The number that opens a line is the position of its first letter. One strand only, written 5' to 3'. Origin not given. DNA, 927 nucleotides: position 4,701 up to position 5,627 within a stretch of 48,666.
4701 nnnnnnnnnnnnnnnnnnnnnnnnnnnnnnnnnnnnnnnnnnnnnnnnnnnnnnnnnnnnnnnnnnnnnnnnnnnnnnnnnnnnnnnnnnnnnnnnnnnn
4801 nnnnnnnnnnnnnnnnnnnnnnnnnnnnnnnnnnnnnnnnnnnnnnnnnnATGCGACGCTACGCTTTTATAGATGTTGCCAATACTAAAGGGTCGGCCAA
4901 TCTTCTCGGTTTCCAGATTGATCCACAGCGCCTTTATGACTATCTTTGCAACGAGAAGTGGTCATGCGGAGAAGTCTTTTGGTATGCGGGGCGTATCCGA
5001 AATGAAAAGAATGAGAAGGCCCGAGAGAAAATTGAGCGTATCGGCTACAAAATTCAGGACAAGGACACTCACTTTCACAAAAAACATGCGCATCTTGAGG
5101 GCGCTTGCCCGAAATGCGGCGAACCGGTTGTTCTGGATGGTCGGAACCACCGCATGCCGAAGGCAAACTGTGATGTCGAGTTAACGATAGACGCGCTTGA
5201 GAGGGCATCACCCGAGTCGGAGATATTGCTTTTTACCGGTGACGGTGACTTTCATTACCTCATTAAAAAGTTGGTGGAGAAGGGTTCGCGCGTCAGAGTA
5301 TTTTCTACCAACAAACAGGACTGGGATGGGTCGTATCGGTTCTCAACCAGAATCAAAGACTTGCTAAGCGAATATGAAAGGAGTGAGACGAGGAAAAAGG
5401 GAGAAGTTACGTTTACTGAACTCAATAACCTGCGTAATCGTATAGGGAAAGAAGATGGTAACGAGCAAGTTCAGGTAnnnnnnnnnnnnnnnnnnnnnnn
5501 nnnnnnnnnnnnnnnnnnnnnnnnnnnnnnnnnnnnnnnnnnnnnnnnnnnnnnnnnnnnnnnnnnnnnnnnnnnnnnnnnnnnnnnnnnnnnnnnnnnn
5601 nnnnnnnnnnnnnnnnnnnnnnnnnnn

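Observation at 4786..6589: NYN-family nuclease gene plus hyper-acidic partner gene inserted between rpsJ and rplC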

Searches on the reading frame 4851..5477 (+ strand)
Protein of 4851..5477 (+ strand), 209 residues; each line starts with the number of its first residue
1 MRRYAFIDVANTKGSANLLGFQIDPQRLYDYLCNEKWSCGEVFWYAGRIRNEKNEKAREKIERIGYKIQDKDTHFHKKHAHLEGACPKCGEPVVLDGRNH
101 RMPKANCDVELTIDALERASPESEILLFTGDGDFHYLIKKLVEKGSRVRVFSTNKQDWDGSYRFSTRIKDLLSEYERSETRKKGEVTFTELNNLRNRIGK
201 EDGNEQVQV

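Call 7: search_protein_families(library=pfam, proteins=[window:4851-5477:+], max_evalue=1)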
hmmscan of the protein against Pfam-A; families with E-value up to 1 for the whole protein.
window:4851-5477:+ (209 aa): 4 families
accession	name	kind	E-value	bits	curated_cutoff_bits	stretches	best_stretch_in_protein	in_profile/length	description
PF01936.24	NYN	-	4.2e-15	57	24.2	1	6-154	5-126/145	NYN domain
PF19902.4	DUF6375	-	0.0053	17.8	27.5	1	114-160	85-129/132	Family of unknown function (DUF6375)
PF12153.13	CAP18_C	-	0.012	15.9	20.5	1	55-70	9-24/28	LPS binding domain of CAP18 (C terminal)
PF09723.15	Zn_ribbon_8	-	0.14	12.6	34.4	0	77-92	20-36/41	Zinc ribbon domain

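Call 8: search_protein_families(library=ncbifam, proteins=[window:4851-5477:+], max_evalue=1)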
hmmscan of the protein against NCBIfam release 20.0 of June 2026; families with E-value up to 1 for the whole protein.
window:4851-5477:+ (209 aa): 4 families
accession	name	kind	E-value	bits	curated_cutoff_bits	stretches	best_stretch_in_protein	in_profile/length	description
NF051855.1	GlySarMtaseBact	equivalog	0.021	14.5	350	1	22-75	156-209/259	glycine/sarcosine N-methyltransferase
TIGR00288.1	TIGR00288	hypoth_equivalog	0.045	13.6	178.45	1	88-151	70-135/160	TIGR00288 family NYN domain-containing protein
NF001669.0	PRK00432.1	equivalog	0.086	12.8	54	1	60-101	9-43/58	30S ribosomal protein S27ae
TIGR03830.1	CxxCG_CxxCG_HTH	subfamily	0.14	11.9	61.8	0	56-114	8-62/127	type II TA system antitoxin MqsA family protein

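Call 9: search_protein_families(library=padloc, proteins=[window:4851-5477:+], max_evalue=1)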
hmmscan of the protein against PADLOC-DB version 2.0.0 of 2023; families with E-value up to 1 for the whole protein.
window:4851-5477:+ (209 aa): 2 families
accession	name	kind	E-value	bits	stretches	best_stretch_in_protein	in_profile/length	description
PDLC01154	NYN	-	4.5e-06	24.2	1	107-153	231-277/310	"LabA-like protein, NYN family nuclease"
PDLC04163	HEC-09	-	0.0033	15.1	1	24-151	29-152/203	-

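Call 11: find_homologous_proteins(query=window:4851-5477:+, max_evalue=0.001)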
Query window:4851-5477:+ (209 aa): 14 proteins with E <= 0.001 among 140 candidates.
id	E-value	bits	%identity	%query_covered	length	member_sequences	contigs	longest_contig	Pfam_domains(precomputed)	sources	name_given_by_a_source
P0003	4.3e-140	482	100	100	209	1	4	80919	PF01936.25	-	-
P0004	1.9e-118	411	87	100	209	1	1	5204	PF01936.25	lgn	-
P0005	7.7e-111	387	81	100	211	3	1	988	PF01936.25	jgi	jgi:uncharacterized LabA/DUF88 family protein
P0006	3.5e-106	371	80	96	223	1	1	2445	PF01936.25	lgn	-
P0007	1.7e-93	330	75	96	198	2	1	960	PF01936.25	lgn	-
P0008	5.2e-85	302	68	97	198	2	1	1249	PF01936.25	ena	-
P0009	8.5e-67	243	55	99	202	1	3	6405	PF01936.25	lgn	-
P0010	1.3e-66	242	58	97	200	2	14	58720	PF01936.25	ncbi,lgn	-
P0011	2.3e-64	235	56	96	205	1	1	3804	PF01936.25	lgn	-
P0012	2.4e-61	225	56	97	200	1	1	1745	PF01936.25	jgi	jgi:uncharacterized LabA/DUF88 family protein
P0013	1.3e-59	219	54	96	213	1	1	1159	PF01936.25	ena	-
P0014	4.3e-42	162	46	95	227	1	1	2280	PF01936.25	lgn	-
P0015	2.0e-30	124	39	95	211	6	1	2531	PF01936.25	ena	-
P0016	2.2e-6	45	85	16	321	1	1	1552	PF01266.31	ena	-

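Call 14: find_encoding_contigs(protein=P0004, flank=10000)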
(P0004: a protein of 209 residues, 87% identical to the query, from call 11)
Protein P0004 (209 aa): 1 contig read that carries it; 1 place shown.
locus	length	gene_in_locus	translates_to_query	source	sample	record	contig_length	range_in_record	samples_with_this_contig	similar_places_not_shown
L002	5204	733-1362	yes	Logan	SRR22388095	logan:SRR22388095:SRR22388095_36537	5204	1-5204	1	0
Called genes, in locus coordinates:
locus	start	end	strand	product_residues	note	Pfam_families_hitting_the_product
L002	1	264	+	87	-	?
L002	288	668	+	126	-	PF00338:Ribosomal_S10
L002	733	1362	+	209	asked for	PF01936:NYN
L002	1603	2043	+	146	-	-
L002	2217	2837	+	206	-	PF00297:Ribosomal_L3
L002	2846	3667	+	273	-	PF00573:Ribosomal_L4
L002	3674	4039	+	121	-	PF00276:Ribosomal_L23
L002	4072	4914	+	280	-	PF00181:Ribosomal_L2_N, PF03947:Ribosomal_L2_C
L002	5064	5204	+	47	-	?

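Call 17: find_encoding_contigs(protein=P0010, flank=10000)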
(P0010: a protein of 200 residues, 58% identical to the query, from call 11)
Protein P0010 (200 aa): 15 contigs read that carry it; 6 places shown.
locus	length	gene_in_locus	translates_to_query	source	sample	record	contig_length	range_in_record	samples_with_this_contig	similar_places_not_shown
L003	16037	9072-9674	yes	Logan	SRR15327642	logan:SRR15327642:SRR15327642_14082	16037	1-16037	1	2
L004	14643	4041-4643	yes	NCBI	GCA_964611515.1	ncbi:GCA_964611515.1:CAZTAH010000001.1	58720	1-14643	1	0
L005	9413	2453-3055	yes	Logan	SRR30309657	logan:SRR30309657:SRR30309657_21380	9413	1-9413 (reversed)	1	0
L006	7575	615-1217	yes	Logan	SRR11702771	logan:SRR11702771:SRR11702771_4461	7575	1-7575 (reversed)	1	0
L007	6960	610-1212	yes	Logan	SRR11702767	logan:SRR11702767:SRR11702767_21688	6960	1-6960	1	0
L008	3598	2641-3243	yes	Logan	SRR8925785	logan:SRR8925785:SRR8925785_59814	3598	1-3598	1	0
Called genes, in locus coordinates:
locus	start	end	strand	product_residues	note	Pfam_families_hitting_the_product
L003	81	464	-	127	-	-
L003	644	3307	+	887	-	PF01326:PPDK_N, PF00391:PEP-utilizers, PF02896:PEP-utilizers_C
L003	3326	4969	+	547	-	PF01443:Viral_helicase1 (faint), PF05970:PIF1, PF07693:KAP_NTPase (weak), PF13245:AAA_19, PF13401:AAA_22 (weak), PF13604:AAA_30, PF21530:Pif1_2B_dom, PF14493:HTH_40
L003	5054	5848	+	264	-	PF00224:PK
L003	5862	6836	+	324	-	PF00389:2-Hacid_dh, PF00670:AdoHcyase_NAD (faint), PF02826:2-Hacid_dh_C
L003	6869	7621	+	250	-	-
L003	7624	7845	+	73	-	-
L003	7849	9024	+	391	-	PF05496:RuvB_N, PF00004:AAA, PF07728:AAA_5, PF13173:AAA_14 (weak), PF16193:AAA_assoc_2, PF12002:MgsA_C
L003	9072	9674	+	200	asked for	PF01936:NYN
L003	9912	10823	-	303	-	PF00188:CAP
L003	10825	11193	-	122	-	-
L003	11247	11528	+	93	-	PF01016:Ribosomal_L27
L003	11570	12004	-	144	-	PF01281:Ribosomal_L9_N, PF03948:Ribosomal_L9_C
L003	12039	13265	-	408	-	PF22694:CtpB_N-like (faint), PF00595:PDZ, PF17820:PDZ_6, PF03572:Peptidase_S41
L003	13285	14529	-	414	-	PF13200:DUF4015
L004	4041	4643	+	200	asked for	PF01936:NYN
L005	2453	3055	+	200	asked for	PF01936:NYN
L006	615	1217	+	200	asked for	PF01936:NYN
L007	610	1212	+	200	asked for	PF01936:NYN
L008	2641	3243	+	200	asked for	PF01936:NYN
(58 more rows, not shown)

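Call 18: find_encoding_contigs(protein=P0009, flank=10000)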
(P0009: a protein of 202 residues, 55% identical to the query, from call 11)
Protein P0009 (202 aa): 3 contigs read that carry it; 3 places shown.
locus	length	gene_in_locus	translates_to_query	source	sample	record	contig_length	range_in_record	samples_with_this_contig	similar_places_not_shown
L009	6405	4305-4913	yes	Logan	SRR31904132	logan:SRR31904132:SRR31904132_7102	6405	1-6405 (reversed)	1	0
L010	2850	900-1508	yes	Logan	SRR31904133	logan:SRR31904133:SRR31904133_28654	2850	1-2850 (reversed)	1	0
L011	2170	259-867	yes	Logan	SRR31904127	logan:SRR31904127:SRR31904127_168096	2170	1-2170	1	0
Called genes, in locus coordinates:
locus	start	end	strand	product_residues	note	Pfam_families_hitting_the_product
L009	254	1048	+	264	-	PF00224:PK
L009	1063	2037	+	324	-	PF00389:2-Hacid_dh, PF00670:AdoHcyase_NAD (faint), PF02826:2-Hacid_dh_C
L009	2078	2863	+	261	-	-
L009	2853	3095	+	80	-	-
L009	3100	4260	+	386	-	PF05496:RuvB_N, PF20030:bpMoxR (faint), PF20720:nSTAND3 (faint), PF00004:AAA, PF07728:AAA_5, PF13173:AAA_14 (weak), PF16193:AAA_assoc_2, PF12002:MgsA_C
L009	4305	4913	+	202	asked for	PF01936:NYN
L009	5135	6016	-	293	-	PF00188:CAP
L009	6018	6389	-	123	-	-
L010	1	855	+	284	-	?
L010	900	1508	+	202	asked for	PF01936:NYN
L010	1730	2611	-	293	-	PF00188:CAP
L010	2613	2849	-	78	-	?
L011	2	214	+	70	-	?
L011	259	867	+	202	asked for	PF01936:NYN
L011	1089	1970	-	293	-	PF00188:CAP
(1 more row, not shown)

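Call 20: find_encoding_contigs(protein=P0003, flank=4000)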
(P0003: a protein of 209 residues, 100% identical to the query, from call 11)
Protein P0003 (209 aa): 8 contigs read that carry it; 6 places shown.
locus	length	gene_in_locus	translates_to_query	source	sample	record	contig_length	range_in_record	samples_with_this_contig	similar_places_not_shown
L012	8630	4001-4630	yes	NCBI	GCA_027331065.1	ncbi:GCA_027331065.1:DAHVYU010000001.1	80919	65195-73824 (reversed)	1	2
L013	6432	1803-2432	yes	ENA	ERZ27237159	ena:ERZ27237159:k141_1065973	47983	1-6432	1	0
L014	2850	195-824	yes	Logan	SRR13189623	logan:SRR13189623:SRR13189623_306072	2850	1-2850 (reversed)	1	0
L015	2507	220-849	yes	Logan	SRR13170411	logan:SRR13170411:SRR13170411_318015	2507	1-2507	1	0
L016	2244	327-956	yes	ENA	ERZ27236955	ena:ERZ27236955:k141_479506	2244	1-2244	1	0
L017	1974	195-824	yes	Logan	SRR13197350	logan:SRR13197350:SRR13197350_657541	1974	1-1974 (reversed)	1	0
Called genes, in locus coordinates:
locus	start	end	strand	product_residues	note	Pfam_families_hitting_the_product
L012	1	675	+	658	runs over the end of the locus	PF13644:DKNYY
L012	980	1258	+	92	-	-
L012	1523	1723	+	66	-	-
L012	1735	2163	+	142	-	-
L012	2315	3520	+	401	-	PF00009:GTP_EFTU, PF03144:GTP_EFTU_D2, PF03143:GTP_EFTU_D3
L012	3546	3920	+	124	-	PF00338:Ribosomal_S10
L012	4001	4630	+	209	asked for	PF01936:NYN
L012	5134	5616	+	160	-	-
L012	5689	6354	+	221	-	PF00297:Ribosomal_L3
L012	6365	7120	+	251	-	PF00573:Ribosomal_L4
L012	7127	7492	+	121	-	PF00276:Ribosomal_L23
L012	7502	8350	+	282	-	PF00181:Ribosomal_L2_N, PF03947:Ribosomal_L2_C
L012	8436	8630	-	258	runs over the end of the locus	PF11738:DUF3298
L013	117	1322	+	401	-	PF00009:GTP_EFTU, PF03144:GTP_EFTU_D2, PF03143:GTP_EFTU_D3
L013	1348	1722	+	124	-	PF00338:Ribosomal_S10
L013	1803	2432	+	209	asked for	PF01936:NYN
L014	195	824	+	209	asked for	PF01936:NYN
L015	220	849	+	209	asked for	PF01936:NYN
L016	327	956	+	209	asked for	PF01936:NYN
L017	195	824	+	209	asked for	PF01936:NYN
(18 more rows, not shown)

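Call 21: find_encoding_contigs(protein=P0006, flank=5000)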
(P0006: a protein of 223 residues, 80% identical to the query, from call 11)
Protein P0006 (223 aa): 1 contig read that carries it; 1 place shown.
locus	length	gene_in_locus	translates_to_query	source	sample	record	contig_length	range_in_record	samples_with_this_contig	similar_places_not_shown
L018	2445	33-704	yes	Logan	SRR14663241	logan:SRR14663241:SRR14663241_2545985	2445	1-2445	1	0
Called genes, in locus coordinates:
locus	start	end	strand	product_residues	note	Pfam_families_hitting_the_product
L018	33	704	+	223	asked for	PF01936:NYN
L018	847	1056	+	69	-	-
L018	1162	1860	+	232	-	PF00297:Ribosomal_L3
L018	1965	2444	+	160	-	?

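Call 22: find_encoding_contigs(protein=P0011, flank=5000)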
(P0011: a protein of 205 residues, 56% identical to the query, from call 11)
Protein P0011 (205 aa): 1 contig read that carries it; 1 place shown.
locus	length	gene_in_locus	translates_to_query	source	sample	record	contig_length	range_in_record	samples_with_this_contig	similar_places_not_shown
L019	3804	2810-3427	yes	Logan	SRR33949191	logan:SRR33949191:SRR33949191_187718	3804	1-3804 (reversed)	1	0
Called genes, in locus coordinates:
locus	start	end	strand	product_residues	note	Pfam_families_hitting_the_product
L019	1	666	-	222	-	?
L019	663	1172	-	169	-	PF04542:Sigma70_r2, PF08281:Sigma70_r4_2, PF04545:Sigma70_r4 (weak)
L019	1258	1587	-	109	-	PF07660:STN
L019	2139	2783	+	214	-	PF14534:DUF4440, PF12680:SnoaL_2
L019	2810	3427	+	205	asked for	PF01936:NYN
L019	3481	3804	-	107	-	?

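Call 33: search_solved_structures(query=A2, max_evalue=1, show_alignments=2)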
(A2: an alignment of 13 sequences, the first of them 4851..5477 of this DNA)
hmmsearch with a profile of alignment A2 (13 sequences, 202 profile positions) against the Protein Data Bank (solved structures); distinct sequences matched with E-value up to 1: 7.
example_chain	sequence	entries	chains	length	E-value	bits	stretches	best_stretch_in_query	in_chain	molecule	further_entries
2qip_A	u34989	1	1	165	4.6e-07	32.9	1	94-146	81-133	Protein of unknown function VPA0982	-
2qqc_B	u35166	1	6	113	0.073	16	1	34-70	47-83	Pyruvoyl-dependent arginine decarboxylase subunit alpha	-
2qqd_B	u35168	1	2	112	0.14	15.1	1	34-70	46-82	Pyruvoyl-dependent arginine decarboxylase (EC 4.1.1.19) (PvlArgDC)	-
1mt1_B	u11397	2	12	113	0.14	15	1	34-70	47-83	PYRUVOYL-DEPENDENT ARGININE DECARBOXYLASE ALPHA CHAIN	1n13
1n2m_A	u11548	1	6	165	0.29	14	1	34-70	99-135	Pyruvoyl-dependent arginine decarboxylase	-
2qqd_C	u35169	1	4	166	0.29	14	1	34-70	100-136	Pyruvoyl-dependent arginine decarboxylase (EC 4.1.1.19) (PvlArgDC)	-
4au7_A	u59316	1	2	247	0.43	13.4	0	98-137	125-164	HISTONE-LYSINE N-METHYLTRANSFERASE SUV420H2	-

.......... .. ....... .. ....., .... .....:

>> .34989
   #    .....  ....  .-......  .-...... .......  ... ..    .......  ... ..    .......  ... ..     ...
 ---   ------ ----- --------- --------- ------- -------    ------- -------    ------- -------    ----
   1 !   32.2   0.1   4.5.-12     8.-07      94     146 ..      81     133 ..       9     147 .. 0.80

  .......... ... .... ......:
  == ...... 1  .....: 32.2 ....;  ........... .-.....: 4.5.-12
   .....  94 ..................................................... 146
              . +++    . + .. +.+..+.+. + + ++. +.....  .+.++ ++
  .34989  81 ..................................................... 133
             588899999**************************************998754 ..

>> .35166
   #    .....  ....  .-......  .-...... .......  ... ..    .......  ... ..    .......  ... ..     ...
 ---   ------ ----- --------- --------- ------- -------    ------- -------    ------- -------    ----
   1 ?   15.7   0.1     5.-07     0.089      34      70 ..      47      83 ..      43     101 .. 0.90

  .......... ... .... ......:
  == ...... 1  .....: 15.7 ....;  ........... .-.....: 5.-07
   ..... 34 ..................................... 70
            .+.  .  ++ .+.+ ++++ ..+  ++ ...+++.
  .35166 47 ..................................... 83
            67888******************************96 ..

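Call 36: search_protein_families(library=pfam, proteins=[L002:1603-2040:+, L018:847-1053:+], max_evalue=0.01)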
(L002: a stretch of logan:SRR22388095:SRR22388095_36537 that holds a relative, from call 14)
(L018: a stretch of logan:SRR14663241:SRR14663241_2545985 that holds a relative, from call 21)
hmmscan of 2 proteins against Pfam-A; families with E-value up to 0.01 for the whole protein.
L002:1603-2040:+ (146 aa): 0 families

L018:847-1053:+ (69 aa): 0 families

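Call 38: predict_structure(alignment_id=A2)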
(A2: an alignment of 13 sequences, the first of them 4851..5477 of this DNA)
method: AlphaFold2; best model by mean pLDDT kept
length: 209 residues; sequences in the alignment: 13
mean_pLDDT: 83.1   pTM: 0.78
mean pLDDT of the five models: 83.1, 82.2, 81.2, 80.1, 78.9
residues with pLDDT >= 90: 100; 70-90: 69; 50-70: 33; < 50: 7
segments of 3 or more residues with pLDDT < 50: 203-209
pLDDT, mean of each block of 10 residues (from residue 1): 94 90 96 95 92 91 95 70 79 72 74 95 92 82 92 80 71 69 76 92 45
secondary structure, 60 per line:
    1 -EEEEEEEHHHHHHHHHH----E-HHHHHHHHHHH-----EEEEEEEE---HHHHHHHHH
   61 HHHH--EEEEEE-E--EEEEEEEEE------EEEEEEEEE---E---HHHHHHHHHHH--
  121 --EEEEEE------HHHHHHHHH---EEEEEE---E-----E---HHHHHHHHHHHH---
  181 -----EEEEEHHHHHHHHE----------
elements in order: E2-8 H9-18 H25-35 E41-48 H52-64 E67-72 E77-85 E92-100 H108-118 E123-128 H135-143 E147-152 H166-177 E186-190 H191-198

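Call 42: find_encoding_contigs(protein=P0014, flank=5000)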
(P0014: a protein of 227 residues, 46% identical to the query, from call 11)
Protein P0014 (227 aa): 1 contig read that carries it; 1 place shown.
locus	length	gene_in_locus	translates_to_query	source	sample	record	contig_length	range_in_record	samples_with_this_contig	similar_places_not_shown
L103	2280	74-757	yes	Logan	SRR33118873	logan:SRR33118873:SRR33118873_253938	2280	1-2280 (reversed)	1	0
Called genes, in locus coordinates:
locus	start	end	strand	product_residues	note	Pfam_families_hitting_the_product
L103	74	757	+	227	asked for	PF01936:NYN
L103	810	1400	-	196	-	-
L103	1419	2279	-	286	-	?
